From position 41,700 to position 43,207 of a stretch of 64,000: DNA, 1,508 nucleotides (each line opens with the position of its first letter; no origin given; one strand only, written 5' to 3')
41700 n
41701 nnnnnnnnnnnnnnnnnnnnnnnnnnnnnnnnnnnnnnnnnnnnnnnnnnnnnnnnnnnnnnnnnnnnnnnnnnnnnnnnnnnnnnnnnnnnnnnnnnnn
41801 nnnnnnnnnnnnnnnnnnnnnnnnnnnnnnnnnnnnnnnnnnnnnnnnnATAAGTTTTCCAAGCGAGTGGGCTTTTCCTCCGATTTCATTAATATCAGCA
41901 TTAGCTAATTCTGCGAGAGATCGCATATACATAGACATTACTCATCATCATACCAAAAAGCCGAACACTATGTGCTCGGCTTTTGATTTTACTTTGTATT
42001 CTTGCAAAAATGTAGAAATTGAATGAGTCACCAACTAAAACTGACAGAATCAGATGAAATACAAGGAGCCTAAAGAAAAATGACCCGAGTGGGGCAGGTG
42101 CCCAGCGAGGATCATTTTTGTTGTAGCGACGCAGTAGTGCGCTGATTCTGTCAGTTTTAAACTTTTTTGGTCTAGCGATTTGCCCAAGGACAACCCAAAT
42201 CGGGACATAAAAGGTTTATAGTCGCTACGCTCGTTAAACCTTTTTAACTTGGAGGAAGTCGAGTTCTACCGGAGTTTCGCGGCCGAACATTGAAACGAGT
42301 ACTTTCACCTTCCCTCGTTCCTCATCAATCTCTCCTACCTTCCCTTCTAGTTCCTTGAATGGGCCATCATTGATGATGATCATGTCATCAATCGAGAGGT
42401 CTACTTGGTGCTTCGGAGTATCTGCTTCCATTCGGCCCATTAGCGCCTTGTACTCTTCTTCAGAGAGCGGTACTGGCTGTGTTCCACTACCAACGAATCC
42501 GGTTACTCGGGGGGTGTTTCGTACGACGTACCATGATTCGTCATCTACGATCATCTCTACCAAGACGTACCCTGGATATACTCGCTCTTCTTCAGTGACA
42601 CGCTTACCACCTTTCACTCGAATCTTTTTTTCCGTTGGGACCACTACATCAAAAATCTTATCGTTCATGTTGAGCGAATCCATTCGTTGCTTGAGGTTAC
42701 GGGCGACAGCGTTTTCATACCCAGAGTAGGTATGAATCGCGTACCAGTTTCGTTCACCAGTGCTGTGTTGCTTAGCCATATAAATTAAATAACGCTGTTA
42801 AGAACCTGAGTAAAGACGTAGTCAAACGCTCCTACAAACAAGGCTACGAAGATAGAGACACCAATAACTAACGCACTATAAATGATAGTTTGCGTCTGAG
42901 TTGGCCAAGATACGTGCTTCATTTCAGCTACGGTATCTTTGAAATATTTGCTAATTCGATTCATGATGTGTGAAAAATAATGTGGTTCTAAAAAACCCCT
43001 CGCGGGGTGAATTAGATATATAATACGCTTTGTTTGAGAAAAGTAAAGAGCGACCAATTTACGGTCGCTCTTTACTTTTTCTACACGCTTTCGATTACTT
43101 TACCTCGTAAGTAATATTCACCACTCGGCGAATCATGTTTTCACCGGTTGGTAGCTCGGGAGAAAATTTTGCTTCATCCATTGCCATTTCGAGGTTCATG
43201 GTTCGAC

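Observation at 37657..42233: Four-gene operon inserted between nusG and rplK: RPH-like PEP-utilising kinase, hypothetical, CYTH, LysE exporter, preceded by an attenuator-like leader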

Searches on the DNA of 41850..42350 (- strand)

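Call 35: search_rna_families(source=window, start=41850, end=42350, threshold=evalue, max_evalue=10)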
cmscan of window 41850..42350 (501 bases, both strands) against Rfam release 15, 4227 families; matches with E-value up to 10: 11.
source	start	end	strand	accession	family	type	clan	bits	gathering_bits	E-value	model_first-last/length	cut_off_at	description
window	41960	42068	+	RF02981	FTHFS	Cis-reg;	-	25.3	72.6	0.11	1-117/117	no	FTHFS RNA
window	41901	41956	-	RF01587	snoR10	Gene; snRNA; snoRNA; CD-box;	-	19.6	65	6.1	1-71/71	no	small nucleolar RNA snoR10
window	41883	41952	-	RF02403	Afu_328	Gene; snRNA; snoRNA; CD-box;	-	19.5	70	1.7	1-73/73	no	A. fumigatus snoRNA Afu_328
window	41939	42028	-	RF00632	sxy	Cis-reg;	-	18.6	70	1.7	1-104/104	no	sxy 5' UTR element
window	41909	42005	-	RF01742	lactis-plasmid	Gene; sRNA;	-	18.1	70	3.2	1-106/106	no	lactis-plasmid RNA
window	41876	41997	+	RF00121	MicC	Gene; sRNA;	-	16.6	90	8.2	1-123/123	no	MicC RNA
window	41882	41954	-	RF00055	SNORD96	Gene; snRNA; snoRNA; CD-box;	CL00072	15.5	43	6.6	1-85/85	no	Small nucleolar RNA SNORD96 family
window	41877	41959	-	RF00135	snoZ223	Gene; snRNA; snoRNA; CD-box;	CL00051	14.9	45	9.6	1-94/94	no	Small nucleolar RNA Z223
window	41850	41988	+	RF02901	AaHKsRNA41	Gene; sRNA;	-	14.3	97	0.78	46-187/187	5'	Aggregatibacter sRNA 41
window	41893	41952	-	RF01123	sR35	Gene; snRNA; snoRNA; CD-box;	-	13.2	60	1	1-57/57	no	Small nucleolar RNA sR35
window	41931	42055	+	RF00437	HLE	Cis-reg;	-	12.9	60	6.5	1-130/130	no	Hairy RNA localisation element (HLE)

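Call 67: build_rna_model(alignment_id=A4, structure=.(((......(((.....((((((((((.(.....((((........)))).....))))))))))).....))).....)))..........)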
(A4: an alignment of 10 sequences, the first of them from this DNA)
Model R1 built from alignment A4 (10 sequences, 93 columns); structure: as given.
model positions 85; base pairs 21; branch points 0; effective number of sequences 3.33; information 0.669 bits per position. Calibrated on 0.2 Mb of random sequence (short: E-values are rough).
structure used (alignment columns):
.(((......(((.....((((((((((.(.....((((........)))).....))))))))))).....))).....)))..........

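Call 68: search_with_rna_model(model_id=R1, source=window, max_evalue=1, filters=off)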
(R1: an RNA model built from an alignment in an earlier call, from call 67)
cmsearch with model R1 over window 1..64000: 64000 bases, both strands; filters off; matches with E-value up to 1: 8.
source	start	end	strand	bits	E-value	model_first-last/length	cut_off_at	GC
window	20837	20921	-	93.4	2e-21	1-85/85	no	0.51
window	42052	42137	-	87.6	6.2e-20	1-85/85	no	0.49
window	1905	1991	-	61.5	2.8e-13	1-85/85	no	0.44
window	10908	10994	-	59.4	9.8e-13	1-85/85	no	0.33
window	43025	43097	+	18.5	0.027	1-85/85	no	0.38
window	42073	42123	+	17.2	0.06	16-66/85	no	0.51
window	20855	20907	+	16.1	0.11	14-66/85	no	0.47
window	30152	30218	+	13.6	0.49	1-85/85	no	0.42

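Call 69: search_with_rna_model(model_id=R1, sources=[L086, L087, L088, L089, L090, L091, L092, L093, L094, L095, L096, L097, L098, L099, L100, L101, L102, L103, L104, L105, L106, L107, L108, L109, L110, L111, L112, L113, L114, L115, L116, L117, L118, L119, L120, L121, L122, L123, L124, L125, L126, L127, L128, L129, L130, L131, L132, L133, L134, L135, L136, L137, L138, L139, L140, L141, L142, L143, L144, L145, L146, L147, L148, L149, L150, L151, L152, L153, L154, L155, L156, L157, L158, L159, L160, L161, L162, L163, L164, L165, L017], max_evalue=0.01, make_alignment=true)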
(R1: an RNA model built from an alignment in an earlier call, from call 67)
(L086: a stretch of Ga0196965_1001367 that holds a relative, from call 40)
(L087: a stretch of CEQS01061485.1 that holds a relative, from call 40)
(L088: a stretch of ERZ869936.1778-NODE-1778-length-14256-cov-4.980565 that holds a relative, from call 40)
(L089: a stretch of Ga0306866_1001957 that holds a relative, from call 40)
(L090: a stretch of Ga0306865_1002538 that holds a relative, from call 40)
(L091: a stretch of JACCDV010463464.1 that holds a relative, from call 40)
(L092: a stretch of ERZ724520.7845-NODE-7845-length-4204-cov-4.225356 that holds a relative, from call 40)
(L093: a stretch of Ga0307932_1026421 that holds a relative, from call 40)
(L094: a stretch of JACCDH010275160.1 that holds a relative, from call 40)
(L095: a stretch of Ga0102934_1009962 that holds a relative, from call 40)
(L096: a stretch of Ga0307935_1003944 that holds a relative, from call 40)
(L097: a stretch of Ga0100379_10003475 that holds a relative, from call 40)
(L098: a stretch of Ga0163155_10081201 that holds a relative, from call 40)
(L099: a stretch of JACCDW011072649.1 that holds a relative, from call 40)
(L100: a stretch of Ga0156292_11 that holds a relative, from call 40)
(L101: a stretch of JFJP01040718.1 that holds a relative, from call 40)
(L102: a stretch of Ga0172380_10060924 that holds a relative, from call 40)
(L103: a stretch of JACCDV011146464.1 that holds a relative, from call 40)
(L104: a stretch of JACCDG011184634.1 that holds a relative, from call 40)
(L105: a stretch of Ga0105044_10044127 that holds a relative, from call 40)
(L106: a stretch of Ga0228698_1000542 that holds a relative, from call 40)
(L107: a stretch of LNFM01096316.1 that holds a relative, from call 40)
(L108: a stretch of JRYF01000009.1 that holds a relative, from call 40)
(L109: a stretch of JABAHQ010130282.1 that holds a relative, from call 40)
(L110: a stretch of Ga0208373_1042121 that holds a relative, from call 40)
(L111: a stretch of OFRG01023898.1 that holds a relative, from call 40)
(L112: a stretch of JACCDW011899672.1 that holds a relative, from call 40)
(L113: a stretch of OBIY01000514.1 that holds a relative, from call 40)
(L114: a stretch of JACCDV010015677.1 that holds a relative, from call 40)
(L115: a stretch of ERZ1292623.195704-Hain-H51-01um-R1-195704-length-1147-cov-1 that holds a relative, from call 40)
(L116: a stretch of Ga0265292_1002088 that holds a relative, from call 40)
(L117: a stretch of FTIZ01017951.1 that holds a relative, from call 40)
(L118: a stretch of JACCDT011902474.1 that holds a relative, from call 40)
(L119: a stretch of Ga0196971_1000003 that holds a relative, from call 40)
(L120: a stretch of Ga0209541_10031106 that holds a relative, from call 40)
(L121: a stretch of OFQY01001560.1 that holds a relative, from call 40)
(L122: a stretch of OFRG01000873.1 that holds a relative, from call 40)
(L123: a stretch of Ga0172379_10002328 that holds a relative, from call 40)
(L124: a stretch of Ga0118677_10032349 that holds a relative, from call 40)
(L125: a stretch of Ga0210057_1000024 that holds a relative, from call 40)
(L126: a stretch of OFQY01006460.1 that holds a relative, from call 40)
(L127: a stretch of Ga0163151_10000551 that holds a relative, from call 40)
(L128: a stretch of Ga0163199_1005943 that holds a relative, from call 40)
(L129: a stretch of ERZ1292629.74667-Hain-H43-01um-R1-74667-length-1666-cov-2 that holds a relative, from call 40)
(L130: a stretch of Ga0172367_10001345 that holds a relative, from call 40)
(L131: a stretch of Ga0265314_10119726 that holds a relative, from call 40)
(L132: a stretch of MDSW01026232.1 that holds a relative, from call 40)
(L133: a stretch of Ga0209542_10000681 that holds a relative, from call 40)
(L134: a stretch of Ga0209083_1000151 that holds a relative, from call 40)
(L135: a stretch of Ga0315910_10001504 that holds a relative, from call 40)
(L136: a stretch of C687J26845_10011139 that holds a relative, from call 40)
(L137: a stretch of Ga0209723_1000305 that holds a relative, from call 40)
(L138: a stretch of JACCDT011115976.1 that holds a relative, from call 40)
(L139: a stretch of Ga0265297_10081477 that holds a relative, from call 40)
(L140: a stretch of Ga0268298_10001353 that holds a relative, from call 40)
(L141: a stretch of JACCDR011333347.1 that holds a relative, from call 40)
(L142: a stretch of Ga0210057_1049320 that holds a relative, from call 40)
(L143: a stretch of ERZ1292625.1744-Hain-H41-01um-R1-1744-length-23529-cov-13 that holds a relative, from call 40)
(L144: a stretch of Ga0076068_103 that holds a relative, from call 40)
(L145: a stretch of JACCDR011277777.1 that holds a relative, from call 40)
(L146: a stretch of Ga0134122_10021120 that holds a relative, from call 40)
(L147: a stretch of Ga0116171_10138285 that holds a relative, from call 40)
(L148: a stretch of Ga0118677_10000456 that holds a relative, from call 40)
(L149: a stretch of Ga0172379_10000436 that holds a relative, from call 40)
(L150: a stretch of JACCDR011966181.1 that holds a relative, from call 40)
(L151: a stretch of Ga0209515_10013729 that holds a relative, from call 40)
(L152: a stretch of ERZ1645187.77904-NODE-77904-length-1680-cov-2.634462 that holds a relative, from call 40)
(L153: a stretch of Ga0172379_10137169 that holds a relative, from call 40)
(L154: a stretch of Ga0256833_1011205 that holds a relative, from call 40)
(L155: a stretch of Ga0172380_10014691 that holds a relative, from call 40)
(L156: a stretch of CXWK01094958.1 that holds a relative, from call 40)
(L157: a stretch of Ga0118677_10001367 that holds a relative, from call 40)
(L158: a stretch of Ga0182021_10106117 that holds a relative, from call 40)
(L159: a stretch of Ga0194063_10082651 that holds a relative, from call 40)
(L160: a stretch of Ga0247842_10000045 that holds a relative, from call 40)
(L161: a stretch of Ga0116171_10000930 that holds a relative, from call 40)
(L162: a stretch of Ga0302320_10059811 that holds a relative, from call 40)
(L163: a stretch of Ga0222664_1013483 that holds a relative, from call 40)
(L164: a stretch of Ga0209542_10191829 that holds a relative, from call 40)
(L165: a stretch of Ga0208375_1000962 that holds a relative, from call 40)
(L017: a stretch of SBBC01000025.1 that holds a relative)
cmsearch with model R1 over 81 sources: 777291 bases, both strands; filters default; matches with E-value up to 0.01: 23.
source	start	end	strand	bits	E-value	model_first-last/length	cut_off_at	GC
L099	2101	2185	+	98.1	1.5e-21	1-85/85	no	0.52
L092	4065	4150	+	95.8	6e-21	1-85/85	no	0.5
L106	10558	10642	+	94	1.8e-20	1-85/85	no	0.54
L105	581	665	+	92.5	4.3e-20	1-85/85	no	0.52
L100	10556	10641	+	88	5.9e-19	1-85/85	no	0.52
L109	1112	1200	+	82.5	1.5e-17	1-85/85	no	0.54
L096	1429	1514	+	73.1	3.7e-15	1-85/85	no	0.48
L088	7983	8070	+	71.7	8.6e-15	1-85/85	no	0.56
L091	10571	10657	+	64.6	5.7e-13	1-85/85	no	0.51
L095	4081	4167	+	64.5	6e-13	1-85/85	no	0.53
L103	4523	4608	+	60.6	5.9e-12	1-85/85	no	0.44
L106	1843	1929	+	52.2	8e-10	1-85/85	no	0.44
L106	9582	9667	+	51.2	1.5e-09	1-85/85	no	0.48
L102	1327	1412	+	48.5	7.1e-09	1-85/85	no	0.42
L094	844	929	+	47.9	1e-08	1-85/85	no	0.49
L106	16464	16547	-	44.7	6.9e-08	1-85/85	no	0.51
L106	10689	10775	+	40.9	6.4e-07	1-85/85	no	0.46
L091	17936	18021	+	36.3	9.4e-06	1-85/85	no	0.47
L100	2647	2732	+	33.8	4.1e-05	1-85/85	no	0.49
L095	5643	5729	+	31.6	0.00015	1-85/85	no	0.39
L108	782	870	+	29.5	0.0005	1-85/85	no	0.45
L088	6801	6873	+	29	0.0007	1-85/85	no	0.51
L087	3017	3104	+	26.2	0.0036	1-85/85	no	0.45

Alignment A5: 23 matches aligned to the model, 105 columns, each read 5' to 3' on its own strand. Consensus structure (alignment columns), stored with it:
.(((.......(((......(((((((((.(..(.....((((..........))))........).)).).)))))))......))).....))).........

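Call 85: search_with_rna_model(model_id=R1, sources=[L002, L003, L007, L008, L009, L010, L011, L012, L013, L014, L015, L016, L017, L018, L020, L021, L022, L023, L024, L025, L026, L027, L028, L029, L030, L031, L032, L034, L035, L036, L037, L040, L041, L043, L044, L045, L046, L047, L048, L049, L050, L051, L052, L053, L054, L056, L057, L058, L059, L060, L061, L062, L063, L064, L065, L066, L069, L070, L072, L073, L075, L077, L078, L079, L080, L082, L085, L166, L167, L168, L169, L170, L171, L172, L173, L174, L175, L176], max_evalue=0.01)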
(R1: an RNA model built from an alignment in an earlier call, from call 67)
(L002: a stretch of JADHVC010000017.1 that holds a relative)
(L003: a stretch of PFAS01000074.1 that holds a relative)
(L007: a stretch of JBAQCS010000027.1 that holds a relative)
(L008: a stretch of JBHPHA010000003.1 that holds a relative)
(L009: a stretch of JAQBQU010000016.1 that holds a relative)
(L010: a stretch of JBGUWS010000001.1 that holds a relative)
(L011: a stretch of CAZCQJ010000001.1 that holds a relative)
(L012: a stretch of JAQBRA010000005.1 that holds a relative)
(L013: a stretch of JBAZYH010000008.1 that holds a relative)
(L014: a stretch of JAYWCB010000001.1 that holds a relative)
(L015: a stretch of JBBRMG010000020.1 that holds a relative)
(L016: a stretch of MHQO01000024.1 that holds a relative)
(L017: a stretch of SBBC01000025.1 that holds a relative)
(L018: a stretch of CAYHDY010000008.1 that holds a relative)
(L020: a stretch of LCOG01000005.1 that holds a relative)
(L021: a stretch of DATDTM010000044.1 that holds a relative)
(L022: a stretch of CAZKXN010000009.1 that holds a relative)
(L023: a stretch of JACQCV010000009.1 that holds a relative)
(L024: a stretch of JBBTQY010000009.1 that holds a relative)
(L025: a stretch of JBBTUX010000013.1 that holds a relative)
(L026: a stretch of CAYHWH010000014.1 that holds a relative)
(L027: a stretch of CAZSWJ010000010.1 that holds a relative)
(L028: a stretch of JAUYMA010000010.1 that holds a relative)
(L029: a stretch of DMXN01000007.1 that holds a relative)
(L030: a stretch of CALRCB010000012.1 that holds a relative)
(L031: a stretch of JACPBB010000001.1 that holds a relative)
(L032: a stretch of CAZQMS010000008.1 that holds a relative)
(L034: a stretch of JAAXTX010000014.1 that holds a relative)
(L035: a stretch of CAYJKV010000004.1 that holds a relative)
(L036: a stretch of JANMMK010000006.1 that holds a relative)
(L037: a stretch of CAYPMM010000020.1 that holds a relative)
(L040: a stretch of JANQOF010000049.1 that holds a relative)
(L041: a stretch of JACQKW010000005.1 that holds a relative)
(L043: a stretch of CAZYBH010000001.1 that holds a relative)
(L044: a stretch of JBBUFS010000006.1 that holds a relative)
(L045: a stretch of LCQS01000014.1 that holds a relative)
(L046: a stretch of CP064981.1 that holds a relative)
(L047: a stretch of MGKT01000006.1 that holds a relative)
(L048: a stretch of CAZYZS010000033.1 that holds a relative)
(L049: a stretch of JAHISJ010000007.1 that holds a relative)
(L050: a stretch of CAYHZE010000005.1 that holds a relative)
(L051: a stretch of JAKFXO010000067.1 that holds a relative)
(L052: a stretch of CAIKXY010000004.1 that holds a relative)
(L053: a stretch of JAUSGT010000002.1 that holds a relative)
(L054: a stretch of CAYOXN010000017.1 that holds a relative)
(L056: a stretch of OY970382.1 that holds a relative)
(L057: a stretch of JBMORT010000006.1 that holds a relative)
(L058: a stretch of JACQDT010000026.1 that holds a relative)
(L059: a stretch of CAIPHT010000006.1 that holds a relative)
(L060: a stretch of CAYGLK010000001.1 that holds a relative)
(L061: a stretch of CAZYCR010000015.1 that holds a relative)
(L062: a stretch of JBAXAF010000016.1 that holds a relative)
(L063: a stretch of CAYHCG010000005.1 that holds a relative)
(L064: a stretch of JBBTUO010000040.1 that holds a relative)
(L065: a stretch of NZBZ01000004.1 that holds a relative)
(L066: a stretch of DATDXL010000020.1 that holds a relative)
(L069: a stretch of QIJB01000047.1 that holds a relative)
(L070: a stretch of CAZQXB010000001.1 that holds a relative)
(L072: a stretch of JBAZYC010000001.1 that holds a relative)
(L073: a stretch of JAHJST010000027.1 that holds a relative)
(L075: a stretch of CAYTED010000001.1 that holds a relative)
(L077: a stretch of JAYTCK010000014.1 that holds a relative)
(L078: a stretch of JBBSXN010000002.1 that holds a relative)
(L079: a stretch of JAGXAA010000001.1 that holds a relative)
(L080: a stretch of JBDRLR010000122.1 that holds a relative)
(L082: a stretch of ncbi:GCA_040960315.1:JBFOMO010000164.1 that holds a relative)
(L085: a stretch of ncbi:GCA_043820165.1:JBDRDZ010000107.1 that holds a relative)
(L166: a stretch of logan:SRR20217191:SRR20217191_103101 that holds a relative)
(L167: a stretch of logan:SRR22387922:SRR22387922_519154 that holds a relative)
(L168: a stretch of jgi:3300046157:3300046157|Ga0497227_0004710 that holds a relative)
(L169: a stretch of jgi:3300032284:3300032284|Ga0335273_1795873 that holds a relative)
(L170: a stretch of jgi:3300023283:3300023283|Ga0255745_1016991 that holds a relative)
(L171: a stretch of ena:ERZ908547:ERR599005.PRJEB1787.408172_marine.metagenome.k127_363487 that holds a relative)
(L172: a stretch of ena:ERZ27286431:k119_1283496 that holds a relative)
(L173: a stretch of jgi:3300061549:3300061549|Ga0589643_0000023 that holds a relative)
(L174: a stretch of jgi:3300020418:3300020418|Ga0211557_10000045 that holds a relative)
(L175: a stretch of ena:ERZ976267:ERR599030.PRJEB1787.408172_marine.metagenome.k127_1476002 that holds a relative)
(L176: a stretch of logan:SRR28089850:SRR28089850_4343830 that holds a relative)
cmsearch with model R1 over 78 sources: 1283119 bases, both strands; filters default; matches with E-value up to 0.01: 0.
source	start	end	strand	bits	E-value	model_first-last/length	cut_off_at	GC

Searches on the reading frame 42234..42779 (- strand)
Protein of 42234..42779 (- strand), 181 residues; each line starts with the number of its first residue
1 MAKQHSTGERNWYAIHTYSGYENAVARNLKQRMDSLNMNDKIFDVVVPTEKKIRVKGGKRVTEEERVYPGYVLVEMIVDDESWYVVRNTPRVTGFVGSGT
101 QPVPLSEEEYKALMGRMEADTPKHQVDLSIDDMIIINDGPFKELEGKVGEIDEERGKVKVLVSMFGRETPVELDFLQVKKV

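Call 3: search_protein_families(library=pfam, proteins=[window:42234-42779:-], max_evalue=0.01)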
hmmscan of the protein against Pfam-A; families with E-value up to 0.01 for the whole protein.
window:42234-42779:- (181 aa): 2 families
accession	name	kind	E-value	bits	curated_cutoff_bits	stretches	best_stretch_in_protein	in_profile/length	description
PF02357.24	NusG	-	4.1e-29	101.4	22.2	1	11-113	2-92/93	Transcription termination factor nusG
PF00467.35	KOW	-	0.00057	20.1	22.3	1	131-160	2-29/32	KOW motif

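Call 4: search_protein_families(library=ncbifam, proteins=[window:42234-42779:-], max_evalue=0.01)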
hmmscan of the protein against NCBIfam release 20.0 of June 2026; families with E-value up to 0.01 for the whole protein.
window:42234-42779:- (181 aa): 7 families
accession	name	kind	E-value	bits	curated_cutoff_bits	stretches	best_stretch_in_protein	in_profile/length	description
TIGR00922.1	nusG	equivalog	1.9e-59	200.3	135.7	1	12-181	1-172/172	transcription termination/antitermination protein NusG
TIGR01956.2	NusG_myco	equivalog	1.1e-38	133.2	150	1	11-181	2-239/239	transcription termination/antitermination protein NusG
NF033641.1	antiterm_LoaP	exception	1.2e-26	93.8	125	1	12-175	1-161/166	antiterminator LoaP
NF033644.1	antiterm_UpxY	subfamily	2.6e-13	50.3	100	1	12-162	1-146/164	UpxY family transcription antiterminator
TIGR01955.1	RfaH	equivalog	2e-12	47.4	144.5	1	12-174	1-154/159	transcription/translation regulatory transformer protein RfaH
NF006534.0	PRK09014.1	equivalog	6.1e-10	39.2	124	1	43-179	26-160/162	transcription/translation regulatory transformer protein RfaH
TIGR00405.1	KOW_elon_Spt5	equivalog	3.2e-05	24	69.95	1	68-163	37-122/145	transcription elongation factor Spt5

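Call 40: find_related_loci(query=window:42234-42779:-, collection=metagenome_contigs, flank=10000)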
Query window:42234-42779:- (181 aa) in metagenome_contigs; peptide patterns used: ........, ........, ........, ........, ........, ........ (x = any residue, [..] = any of these).
600 stretches matched a pattern (row limit reached: there are more); 559 encode a relative of the query (tblastn E <= 1e-3); the best 80 are kept; 80 distinct loci.
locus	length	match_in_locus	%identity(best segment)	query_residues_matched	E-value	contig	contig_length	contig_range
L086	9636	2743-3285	88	1-181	4e-109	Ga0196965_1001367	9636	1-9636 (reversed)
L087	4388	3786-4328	88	1-181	2e-107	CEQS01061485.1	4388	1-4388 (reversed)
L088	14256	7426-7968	86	1-181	2e-105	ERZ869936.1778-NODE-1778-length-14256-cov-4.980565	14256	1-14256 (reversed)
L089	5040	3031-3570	86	1-180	2e-104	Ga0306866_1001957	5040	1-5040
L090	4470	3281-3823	86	1-181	8e-105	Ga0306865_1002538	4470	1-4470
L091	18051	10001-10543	85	1-181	6e-104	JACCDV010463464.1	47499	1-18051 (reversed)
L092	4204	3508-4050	85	1-181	1e-104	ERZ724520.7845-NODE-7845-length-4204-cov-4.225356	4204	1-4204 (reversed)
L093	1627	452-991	84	1-180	6e-111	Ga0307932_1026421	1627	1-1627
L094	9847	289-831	84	1-181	3e-103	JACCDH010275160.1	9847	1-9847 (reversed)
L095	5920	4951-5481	86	1-177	2e-103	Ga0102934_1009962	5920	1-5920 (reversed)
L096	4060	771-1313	85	1-181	8e-103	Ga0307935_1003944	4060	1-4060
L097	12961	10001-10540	83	1-180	1e-101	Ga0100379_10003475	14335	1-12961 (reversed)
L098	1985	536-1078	84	1-181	3e-107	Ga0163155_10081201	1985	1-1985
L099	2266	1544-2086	82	1-181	5e-106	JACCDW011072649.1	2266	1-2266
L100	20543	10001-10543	83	1-181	4e-101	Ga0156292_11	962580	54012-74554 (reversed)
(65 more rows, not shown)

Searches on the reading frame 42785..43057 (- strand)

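Call 3: search_protein_families(library=pfam, proteins=[window:42785-43057:-], max_evalue=0.01)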
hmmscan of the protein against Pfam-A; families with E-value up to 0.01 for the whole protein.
window:42785-43057:- (90 aa): 1 family
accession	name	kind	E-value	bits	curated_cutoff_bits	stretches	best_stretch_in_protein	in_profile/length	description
PF00584.25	SecE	-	9.4e-17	61.2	22.7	1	37-89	2-54/55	SecE/Sec61-gamma subunits of protein translocation complex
